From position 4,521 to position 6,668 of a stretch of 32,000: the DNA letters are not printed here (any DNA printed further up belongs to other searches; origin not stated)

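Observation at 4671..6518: CooS homologue with the Cys295-equivalent ligand replaced (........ becomes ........) and a CxxC-type D-cluster motif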

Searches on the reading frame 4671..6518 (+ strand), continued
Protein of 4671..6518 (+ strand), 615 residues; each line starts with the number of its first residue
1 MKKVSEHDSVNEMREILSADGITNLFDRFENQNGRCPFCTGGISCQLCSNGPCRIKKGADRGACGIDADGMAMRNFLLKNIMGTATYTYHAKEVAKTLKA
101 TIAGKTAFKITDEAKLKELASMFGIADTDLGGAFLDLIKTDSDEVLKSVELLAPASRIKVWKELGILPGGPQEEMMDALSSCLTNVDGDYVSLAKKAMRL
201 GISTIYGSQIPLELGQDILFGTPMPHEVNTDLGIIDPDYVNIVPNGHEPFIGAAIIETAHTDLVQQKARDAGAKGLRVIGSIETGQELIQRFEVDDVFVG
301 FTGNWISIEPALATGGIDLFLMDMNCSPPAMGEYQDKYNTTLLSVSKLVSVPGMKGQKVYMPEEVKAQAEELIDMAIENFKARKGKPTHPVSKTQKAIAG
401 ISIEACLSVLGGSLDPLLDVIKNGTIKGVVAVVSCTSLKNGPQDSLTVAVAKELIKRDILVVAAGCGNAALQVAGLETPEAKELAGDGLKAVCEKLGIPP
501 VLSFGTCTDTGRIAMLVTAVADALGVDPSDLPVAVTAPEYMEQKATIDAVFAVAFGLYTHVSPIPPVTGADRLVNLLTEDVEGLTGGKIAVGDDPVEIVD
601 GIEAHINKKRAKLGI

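Call 20: find_encoding_contigs(protein=P0016, flank=10000, max_places=3)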
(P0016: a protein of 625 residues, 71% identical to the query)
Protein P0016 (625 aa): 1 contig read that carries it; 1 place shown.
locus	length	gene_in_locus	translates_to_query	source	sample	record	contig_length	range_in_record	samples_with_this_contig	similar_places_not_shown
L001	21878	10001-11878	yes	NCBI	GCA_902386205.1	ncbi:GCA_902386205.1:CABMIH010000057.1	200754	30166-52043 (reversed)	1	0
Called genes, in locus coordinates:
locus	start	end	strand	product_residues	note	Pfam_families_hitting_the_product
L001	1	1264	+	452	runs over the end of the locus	PF13173:AAA_14, PF13635:DUF4143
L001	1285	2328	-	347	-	PF13379:NMT1_2, PF09084:NMT1, PF12974:Phosphonate-bd (weak)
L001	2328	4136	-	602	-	PF02743:dCache_1, PF17201:Cache_3-Cache_2, PF00672:HAMP, PF00512:HisKA, PF02518:HATPase_c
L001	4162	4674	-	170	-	PF13404:HTH_AsnC-type, PF13412:HTH_24, PF00072:Response_reg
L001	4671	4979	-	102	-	-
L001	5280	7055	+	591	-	PF01541:GIY-YIG, PF27096:UvrC_M, PF02151:UVR (weak), PF22920:UvrC_RNaseH, PF08459:UvrC_RNaseH_dom, PF14520:HHH_5, PF12826:HHH_2 (weak)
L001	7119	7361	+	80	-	-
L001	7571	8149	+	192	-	-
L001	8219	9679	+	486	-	PF01702:TGT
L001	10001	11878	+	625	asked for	PF03063:Prismane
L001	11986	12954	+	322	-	PF13941:MutL (faint), PF01968:Hydantoinase_A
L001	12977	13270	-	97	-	PF21715:CggR_N (weak)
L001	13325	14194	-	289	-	PF14378:PAP2_3 (weak), PF01569:PAP2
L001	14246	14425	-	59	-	PF17299:DUF5350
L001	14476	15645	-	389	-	PF04945:YHS, PF12838:Fer4_7 (faint), PF04422:FrhB_FdhB_N, PF04432:FrhB_FdhB_C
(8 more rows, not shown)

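Call 21: find_encoding_contigs(protein=P0015, flank=10000, max_places=3)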
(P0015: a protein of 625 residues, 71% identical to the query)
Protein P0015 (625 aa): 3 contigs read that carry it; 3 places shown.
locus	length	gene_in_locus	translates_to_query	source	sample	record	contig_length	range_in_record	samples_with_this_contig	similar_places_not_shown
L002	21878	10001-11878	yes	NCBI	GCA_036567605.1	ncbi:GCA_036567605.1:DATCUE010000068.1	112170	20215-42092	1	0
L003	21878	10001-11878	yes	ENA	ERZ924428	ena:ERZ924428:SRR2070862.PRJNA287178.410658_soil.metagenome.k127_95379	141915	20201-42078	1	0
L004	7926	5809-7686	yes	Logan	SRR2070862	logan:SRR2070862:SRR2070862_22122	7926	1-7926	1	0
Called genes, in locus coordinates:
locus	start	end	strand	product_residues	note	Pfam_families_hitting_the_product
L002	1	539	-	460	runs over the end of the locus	-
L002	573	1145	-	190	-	-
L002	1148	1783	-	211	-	-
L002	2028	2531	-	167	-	PF19367:DUF5943 (faint), PF02830:V4R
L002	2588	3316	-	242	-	PF03796:DnaB_C, PF06745:ATPase, PF13481:AAA_25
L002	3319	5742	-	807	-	PF00989:PAS, PF08447:PAS_3, PF13426:PAS_9, PF00989:PAS, PF08448:PAS_4, PF13426:PAS_9, PF00989:PAS, PF08448:PAS_4, +11 more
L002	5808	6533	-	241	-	PF02463:SMC_N (faint), PF00005:ABC_tran, PF13304:AAA_21 (weak)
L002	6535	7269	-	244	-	PF00528:BPD_transp_1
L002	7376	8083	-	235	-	PF02663:FmdE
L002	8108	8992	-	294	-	PF12849:PBP_like_2, PF13531:SBP_bac_11 (faint)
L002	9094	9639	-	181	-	PF00126:HTH_1 (faint), PF03459:TOBE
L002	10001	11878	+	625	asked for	PF03063:Prismane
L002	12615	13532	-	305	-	-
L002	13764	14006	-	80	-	-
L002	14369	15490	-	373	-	PF01637:ATPase_2 (weak), PF13191:AAA_16, PF13401:AAA_22, PF22703:Cdc6_lid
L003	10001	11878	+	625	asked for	PF03063:Prismane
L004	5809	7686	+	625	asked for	PF03063:Prismane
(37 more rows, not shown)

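Call 22: find_encoding_contigs(protein=P0004, flank=10000, max_places=3)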
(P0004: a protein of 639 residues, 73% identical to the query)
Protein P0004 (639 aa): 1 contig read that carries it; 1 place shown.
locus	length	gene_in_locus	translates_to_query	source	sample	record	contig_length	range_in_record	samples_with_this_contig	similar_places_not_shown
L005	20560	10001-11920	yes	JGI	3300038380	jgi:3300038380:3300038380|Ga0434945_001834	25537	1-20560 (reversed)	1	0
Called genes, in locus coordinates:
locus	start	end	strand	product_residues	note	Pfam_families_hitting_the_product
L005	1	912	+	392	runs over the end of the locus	PF13439:Glyco_transf_4, PF13579:Glyco_trans_4_4, PF20706:GT4-conflict, PF00534:Glycos_transf_1, PF13692:Glyco_trans_1_4, PF13524:Glyco_trans_1_2 (weak)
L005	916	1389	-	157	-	PF02627:CMD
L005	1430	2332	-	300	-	PF22082:TtuA_LIM_N, PF01171:ATP_bind_3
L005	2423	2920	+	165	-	PF13412:HTH_24 (weak), PF01037:AsnC_trans_reg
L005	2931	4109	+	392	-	PF00155:Aminotran_1_2, PF00266:Aminotran_5 (weak), PF01053:Cys_Met_Meta_PP (weak), PF01041:DegT_DnrJ_EryC1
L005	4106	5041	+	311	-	PF17835:NOG1_N, PF01926:MMR_HSR1, PF02421:FeoB_N, PF06858:NOG1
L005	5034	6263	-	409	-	PF00083:Sugar_tr (faint), PF07690:MFS_1, PF05977:MFS_3, PF12832:MFS_1_like (weak), PF07690:MFS_1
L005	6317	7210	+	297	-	PF01913:FTR, PF02741:FTR_C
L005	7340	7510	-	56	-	PF13451:zf_Tbcl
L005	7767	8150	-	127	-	PF01568:Molydop_binding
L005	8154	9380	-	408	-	PF00384:Molybdopterin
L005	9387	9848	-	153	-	PF04060:FeS, PF12838:Fer4_7 (faint), PF13183:Fer4_8 (weak), PF14697:Fer4_21 (faint), PF00037:Fer4, PF12797:Fer4_2 (weak), PF13237:Fer4_10 (weak), PF12837:Fer4_6 (weak)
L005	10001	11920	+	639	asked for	PF03063:Prismane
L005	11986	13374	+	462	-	PF09699:Paired_CXXCH_1 (faint), PF14522:Cytochrome_C7 (faint), PF14537:Cytochrom_c3_2 (faint), PF22113:Mtrc-MtrF_II-IV_dom (weak), PF02335:Cytochrom_C552 (weak), PF13447:Multi-haem_cyto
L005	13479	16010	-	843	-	PF04465:DUF499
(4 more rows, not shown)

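Call 23: find_encoding_contigs(protein=P0003, flank=10000, max_places=3)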
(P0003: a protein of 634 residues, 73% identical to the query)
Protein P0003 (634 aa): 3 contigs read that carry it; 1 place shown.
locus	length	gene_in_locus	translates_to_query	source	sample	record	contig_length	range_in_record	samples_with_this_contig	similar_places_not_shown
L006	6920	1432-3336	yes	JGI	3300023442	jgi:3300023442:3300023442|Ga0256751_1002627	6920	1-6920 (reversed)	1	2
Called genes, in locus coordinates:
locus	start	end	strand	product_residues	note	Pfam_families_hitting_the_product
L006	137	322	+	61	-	-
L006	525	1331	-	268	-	PF01978:TrmB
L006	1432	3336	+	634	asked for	PF03063:Prismane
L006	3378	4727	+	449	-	PF09699:Paired_CXXCH_1 (faint), PF13435:Cytochrome_C554 (faint), PF14522:Cytochrome_C7 (faint), PF14537:Cytochrom_c3_2 (faint), PF22113:Mtrc-MtrF_II-IV_dom (faint), PF13447:Multi-haem_cyto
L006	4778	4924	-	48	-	-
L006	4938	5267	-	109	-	-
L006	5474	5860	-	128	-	PF01934:HepT-like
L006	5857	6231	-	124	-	PF01909:NTP_transf_2, PF18765:Polbeta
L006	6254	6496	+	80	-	-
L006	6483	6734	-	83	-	-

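Call 24: find_encoding_contigs(protein=P0009, flank=10000, max_places=3)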
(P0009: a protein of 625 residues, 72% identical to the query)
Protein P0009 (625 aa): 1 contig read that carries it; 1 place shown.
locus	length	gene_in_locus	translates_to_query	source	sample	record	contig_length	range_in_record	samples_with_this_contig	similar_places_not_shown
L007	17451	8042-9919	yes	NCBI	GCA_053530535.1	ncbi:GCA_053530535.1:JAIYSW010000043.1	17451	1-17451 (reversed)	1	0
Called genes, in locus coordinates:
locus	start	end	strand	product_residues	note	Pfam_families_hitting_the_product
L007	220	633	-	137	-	PF01909:NTP_transf_2 (weak), PF18765:Polbeta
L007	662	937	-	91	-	-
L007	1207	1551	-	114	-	-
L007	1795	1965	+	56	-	-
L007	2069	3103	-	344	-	PF02706:Wzz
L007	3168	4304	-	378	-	PF13439:Glyco_transf_4, PF13579:Glyco_trans_4_4, PF20706:GT4-conflict, PF00534:Glycos_transf_1, PF13692:Glyco_trans_1_4, PF13524:Glyco_trans_1_2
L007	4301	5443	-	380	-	PF00535:Glycos_transf_2, PF13641:Glyco_tranf_2_3 (weak), PF26629:GT2_TM_C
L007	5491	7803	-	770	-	PF02516:STT3, PF22627:AglB_core-like, PF18079:AglB_L1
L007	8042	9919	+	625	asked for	PF03063:Prismane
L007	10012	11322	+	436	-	PF09699:Paired_CXXCH_1 (faint), PF13435:Cytochrome_C554 (faint), PF13447:Multi-haem_cyto, PF14522:Cytochrome_C7 (faint), PF14537:Cytochrom_c3_2 (faint), PF22113:Mtrc-MtrF_II-IV_dom (faint)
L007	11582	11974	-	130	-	PF13473:Cupredoxin_1, PF00127:Copper-bind (weak)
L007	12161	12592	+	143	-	PF04545:Sigma70_r4 (faint), PF12844:HTH_19 (faint), PF13560:HTH_31 (weak), PF01381:HTH_3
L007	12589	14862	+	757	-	PF01326:PPDK_N, PF00391:PEP-utilizers, PF02896:PEP-utilizers_C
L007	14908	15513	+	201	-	-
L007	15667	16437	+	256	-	PF14281:PDDEXK_4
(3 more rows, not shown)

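Call 27: find_related_loci(query=A1, collection=genome_contigs, flank=10000)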
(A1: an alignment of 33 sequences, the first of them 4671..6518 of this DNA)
Query A1 (615 aa) in genome_contigs; peptide patterns used: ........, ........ (x = any residue, [..] = any of these).
600 stretches matched a pattern (row limit reached: there are more); 580 encode a relative of the query (tblastn E <= 1e-3); the best 80 are kept; 80 distinct loci.
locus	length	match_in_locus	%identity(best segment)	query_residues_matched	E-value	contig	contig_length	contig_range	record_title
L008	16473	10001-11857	82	1-615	0e+0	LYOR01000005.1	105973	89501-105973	MAG: Candidatus Syntrophoarchaeum butanivorans isolate BOX1 BOX1_11reassembly_contig05, whole genome shotgun sequence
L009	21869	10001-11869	71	1-615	0e+0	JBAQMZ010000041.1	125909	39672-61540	MAG: Candidatus Methanoperedens sp. isolate MFD12050_ilm_asm_bin25 k127_55986, whole genome shotgun sequence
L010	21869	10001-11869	71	1-615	0e+0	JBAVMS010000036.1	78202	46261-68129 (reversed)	MAG: Candidatus Methanoperedens sp. isolate MFD03797_ilm_asm_bin16 k127_6456, whole genome shotgun sequence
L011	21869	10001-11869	70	1-615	0e+0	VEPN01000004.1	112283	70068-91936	MAG: Candidatus Methanoperedens sp. isolate MnB_21 scaffold4, whole genome shotgun sequence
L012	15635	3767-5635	70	1-615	0e+0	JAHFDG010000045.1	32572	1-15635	MAG: Candidatus Methanoperedens sp. isolate nzgw24 NODE_1225_length_32573_cov_11.503174, whole genome shotgun sequence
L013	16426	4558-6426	70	1-615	0e+0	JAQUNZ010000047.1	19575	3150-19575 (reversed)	MAG: Candidatus Methanoperedens sp. isolate STD1_19 NODE_6306_length_19575_cov_5.013163_Sandtown_D1, whole genome shotgu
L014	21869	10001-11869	70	1-615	0e+0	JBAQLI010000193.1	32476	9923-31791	MAG: Candidatus Methanoperedens sp. isolate MFD12032_ilm_asm_bin13 k127_4504, whole genome shotgun sequence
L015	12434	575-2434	70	3-615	0e+0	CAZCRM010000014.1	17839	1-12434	MAG TPA_asm: uncultured Methanosarcinales archaeon isolate SRP216583_co2_253 genome assembly, contig: NODE_2325_length_1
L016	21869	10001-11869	69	1-615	0e+0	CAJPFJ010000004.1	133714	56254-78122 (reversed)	Methanosarcinales archaeon isolate METP1 genome assembly, contig: CONTIG_4, whole genome shotgun sequence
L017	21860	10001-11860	70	4-615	0e+0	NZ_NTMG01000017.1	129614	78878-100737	Candidatus Methanoperedens sp. BLZ2 CMPBLZ2contig_218, whole genome shotgun sequence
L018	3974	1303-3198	69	1-615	0e+0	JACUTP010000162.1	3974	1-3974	MAG: Candidatus Methanoperedenaceae archaeon isolate Kmv03 NODE_10453_length_3974_cov_169.878540, whole genome shotgun s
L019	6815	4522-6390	69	1-615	0e+0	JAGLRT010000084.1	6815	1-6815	MAG: Methanosarcinales archaeon isolate RS_9_25 ROV157_9.bin.25.fa_84, whole genome shotgun sequence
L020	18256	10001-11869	68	1-615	0e+0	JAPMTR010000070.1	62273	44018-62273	MAG: Candidatus Methanoperedens sp. isolate Ig 1 Ig18389_08E140C01_z1_2020_scaffold_272, whole genome shotgun sequence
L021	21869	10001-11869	71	1-615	0e+0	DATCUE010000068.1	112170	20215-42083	MAG TPA_asm: Candidatus Methanoperedens sp. isolate SMAG_U7350 k141_68662, whole genome shotgun sequence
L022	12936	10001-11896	68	1-615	0e+0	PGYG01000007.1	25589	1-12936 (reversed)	MAG: Candidatus Methanoperedenaceae archaeon HGW-Methanoperedenaceae-1 08E140C01_10kDa_scaffold_544, whole genome shotgu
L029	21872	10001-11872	65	1-615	0e+0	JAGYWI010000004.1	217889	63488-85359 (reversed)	MAG: Candidatus Magnetomicrobium cryptolimnococcus isolate XYC XYC_MTB_NODE_4_length_217889_cov_91.2842, whole genome sh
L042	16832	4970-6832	60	2-615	0e+0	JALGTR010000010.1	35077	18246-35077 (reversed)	MAG: Candidatus Zipacnadia bacterium isolate Meg22_1012_Bin_267 Meg22_1012_Bin_267_scaffold_2446, whole genome shotgun s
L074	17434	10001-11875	60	1-615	0e+0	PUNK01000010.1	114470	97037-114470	MAG: Thermoplasmata archaeon isolate B1Sed10_191R1 B1-Sed10-C34, whole genome shotgun sequence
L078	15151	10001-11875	60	3-615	0e+0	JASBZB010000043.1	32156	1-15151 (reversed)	MAG: Clostridiaceae bacterium isolate bin-6 c_000000001647, whole genome shotgun sequence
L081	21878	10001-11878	60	3-615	0e+0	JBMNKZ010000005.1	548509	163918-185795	MAG: Bacillota bacterium isolate SBF912LR0HQ0055 contig_39664, whole genome shotgun sequence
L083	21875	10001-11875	59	3-615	0e+0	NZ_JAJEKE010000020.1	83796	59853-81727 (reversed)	Lutispora saccharofermentans strain m25 20, whole genome shotgun sequence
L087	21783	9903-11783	60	3-615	0e+0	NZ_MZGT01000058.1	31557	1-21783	Clostridium chromiireducens strain DSM 23318 CLCHR_contig000058, whole genome shotgun sequence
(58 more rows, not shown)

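Call 33: search_protein_representatives(protein=window:4671-6518:+)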
Query: 615 residues. Proteins with E-value up to 0.001 (for the whole library): 1360; up to 1e-10: 680; up to 1e-30: 179. The best 150 are listed.
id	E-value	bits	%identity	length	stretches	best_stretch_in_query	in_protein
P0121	9.3e-222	754.0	58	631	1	3-615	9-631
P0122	2.2e-164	564.6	57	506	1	148-615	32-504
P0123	2.6e-143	495.0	44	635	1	8-615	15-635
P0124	3.0e-138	478.2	40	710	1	9-615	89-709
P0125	7.5e-136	470.3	41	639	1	8-614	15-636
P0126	1.5e-118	413.1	38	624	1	10-615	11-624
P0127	4.6e-110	385.2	39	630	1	21-615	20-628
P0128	1.4e-106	373.6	46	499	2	231-557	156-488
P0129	8.5e-105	367.8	39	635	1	24-614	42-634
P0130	1.9e-104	366.6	82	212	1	404-615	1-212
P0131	9.6e-93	328.0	39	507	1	134-613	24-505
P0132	2.9e-92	326.4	35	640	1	3-611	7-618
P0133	1.5e-89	317.4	58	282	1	339-615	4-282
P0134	2.3e-83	297.0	35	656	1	9-615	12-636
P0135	2.8e-82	293.4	31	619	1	18-611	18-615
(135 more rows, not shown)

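Call 34: predict_structure(alignment_id=A1)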
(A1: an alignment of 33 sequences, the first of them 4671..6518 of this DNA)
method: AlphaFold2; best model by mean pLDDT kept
length: 615 residues; sequences in the alignment: 33
mean_pLDDT: 87.0   pTM: 0.90
mean pLDDT of the five models: 87.0, 85.2, 84.5, 81.5, 79.9
residues with pLDDT >= 90: 322; 70-90: 238; 50-70: 51; < 50: 4
segments of 3 or more residues with pLDDT < 50: 438-440
pLDDT, mean of each block of 10 residues (from residue 1): 74 90 81 59 60 67 80 82 89 96 94 95 95 96 95 93 96 93 79 93 95 94 92 97 92 97 98 98 91 94 89 96 81 89 90 87 96 98 94 92 81 78 85 67 78 95 87 92 95 88 84 86 83 80 74 89 59 81 86 84 90 82
secondary structure, 60 per line:
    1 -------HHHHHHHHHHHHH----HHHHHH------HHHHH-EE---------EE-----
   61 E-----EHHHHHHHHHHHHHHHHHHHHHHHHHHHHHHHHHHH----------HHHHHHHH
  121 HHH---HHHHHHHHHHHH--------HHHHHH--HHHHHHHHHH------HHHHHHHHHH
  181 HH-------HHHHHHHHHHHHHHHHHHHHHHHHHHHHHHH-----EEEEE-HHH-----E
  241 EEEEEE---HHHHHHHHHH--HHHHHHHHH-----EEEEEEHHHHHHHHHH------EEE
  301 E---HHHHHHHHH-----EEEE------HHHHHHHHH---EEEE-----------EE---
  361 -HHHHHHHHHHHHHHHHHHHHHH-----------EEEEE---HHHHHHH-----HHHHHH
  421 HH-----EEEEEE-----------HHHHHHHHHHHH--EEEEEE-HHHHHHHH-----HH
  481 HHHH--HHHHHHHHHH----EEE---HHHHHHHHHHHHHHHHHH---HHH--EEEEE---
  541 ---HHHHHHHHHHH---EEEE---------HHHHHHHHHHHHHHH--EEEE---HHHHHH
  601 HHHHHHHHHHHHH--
elements in order: H8-20 H25-30 H37-41 H68-102 H113-123 H127-138 H147-152 H155-164 H171-182 H190-220 E226-230 E240-246 H250-259 H262-270 E276-281 H282-291 E298-301 H305-313 E319-322 H329-337 E341-344 H362-383 E395-399 H403-409 H415-422 E428-433 H445-456 E459-464 H466-473 H479-484 H487-496 E501-503 H507-524 E533-537 H544-554 E558-561 H571-585 E588-591 H595-613

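Call 38: fold_search(model_id=the predicted structure, library=pdb)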
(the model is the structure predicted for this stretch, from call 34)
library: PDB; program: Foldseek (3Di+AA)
matches with E <= 10: 924; with E <= 0.001: 83
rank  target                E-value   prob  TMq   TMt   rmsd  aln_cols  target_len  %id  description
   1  7b9a_B                3.5e-71  1.00  0.98  0.96   1.5       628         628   58  CooS-V with Xe-soaked (released 2022-01-12)
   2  7b7q_A                3.2e-69  1.00  0.98  0.96   1.4       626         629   58  CooS-V with oxidized hybrid cluster (released 2022-01-12)
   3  6t7j_A                7.7e-52  1.00  0.95  0.93   1.8       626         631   37  As-isolated Ni-free crystal structure of carbon monoxide dehydrogenase from Thermococcus sp. AM4 produced without CooC (released 2020-11-18)
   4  6t7j_D                8.1e-52  1.00  0.95  0.93   1.9       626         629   37  As-isolated Ni-free crystal structure of carbon monoxide dehydrogenase from Thermococcus sp. AM4 produced without CooC (released 2020-11-18)
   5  6b6x_A                8.5e-52  1.00  0.95  0.94   2.0       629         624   34  Crystal structure of Desulfovibrio vulgaris carbon monoxide dehydrogenase, dithionite-reduced (protein batch 2), canon (released 2018-10-03)
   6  6dc2_C                8.5e-52  1.00  0.94  0.93   2.2       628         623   34  Crystal structure of Desulfovibrio vulgaris carbon monoxide dehydrogenase C301S variant (released 2018-10-03)
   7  6b6w_A                1.1e-51  1.00  0.95  0.93   2.0       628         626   34  Crystal structure of Desulfovibrio vulgaris carbon monoxide dehydrogenase, as-isolated (protein batch 2), oxidized C-c (released 2018-10-03)
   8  6vx0_B                1.1e-51  1.00  0.95  0.94   2.0       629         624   34  Crystal structure of air-exposed C45G/T50C D. vulgaris carbon monoxide dehydrogenase (2 hour air exposure) (released 2020-07-29)
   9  6dc2_A                3.3e-51  1.00  0.94  0.92   2.3       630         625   34  Crystal structure of Desulfovibrio vulgaris carbon monoxide dehydrogenase C301S variant (released 2018-10-03)
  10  6t7j_B                3.4e-51  1.00  0.95  0.93   1.8       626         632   37  As-isolated Ni-free crystal structure of carbon monoxide dehydrogenase from Thermococcus sp. AM4 produced without CooC (released 2020-11-18)
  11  6dc2_D                3.8e-51  1.00  0.94  0.92   2.4       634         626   33  Crystal structure of Desulfovibrio vulgaris carbon monoxide dehydrogenase C301S variant (released 2018-10-03)
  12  6ond_D                3.9e-51  1.00  0.95  0.93   2.0       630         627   34  Crystal structure of Desulfovibrio vulgaris carbon monoxide dehydrogenase produced without CooC, reduced (released 2019-07-24)
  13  6b6v_A                3.9e-51  1.00  0.95  0.93   2.0       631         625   34  Crystal structure of Desulfovibrio vulgaris carbon monoxide dehydrogenase, as-isolated (protein batch 1), canonical C- (released 2018-10-03)
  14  6b6w_B                4.6e-51  1.00  0.94  0.92   2.2       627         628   34  Crystal structure of Desulfovibrio vulgaris carbon monoxide dehydrogenase, as-isolated (protein batch 2), oxidized C-c (released 2018-10-03)
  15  6vwz_A                5.0e-51  1.00  0.94  0.93   2.3       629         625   34  Crystal structure of air-exposed C45G/T50C D. vulgaris carbon monoxide dehydrogenase (20 minute air exposure) (released 2020-07-29)
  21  6elq_A                1.9e-50  1.00  0.93  0.91   2.0       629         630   34  Carbon Monoxide Dehydrogenase IV from Carboxydothermus hydrogenoformans (released 2018-01-03)
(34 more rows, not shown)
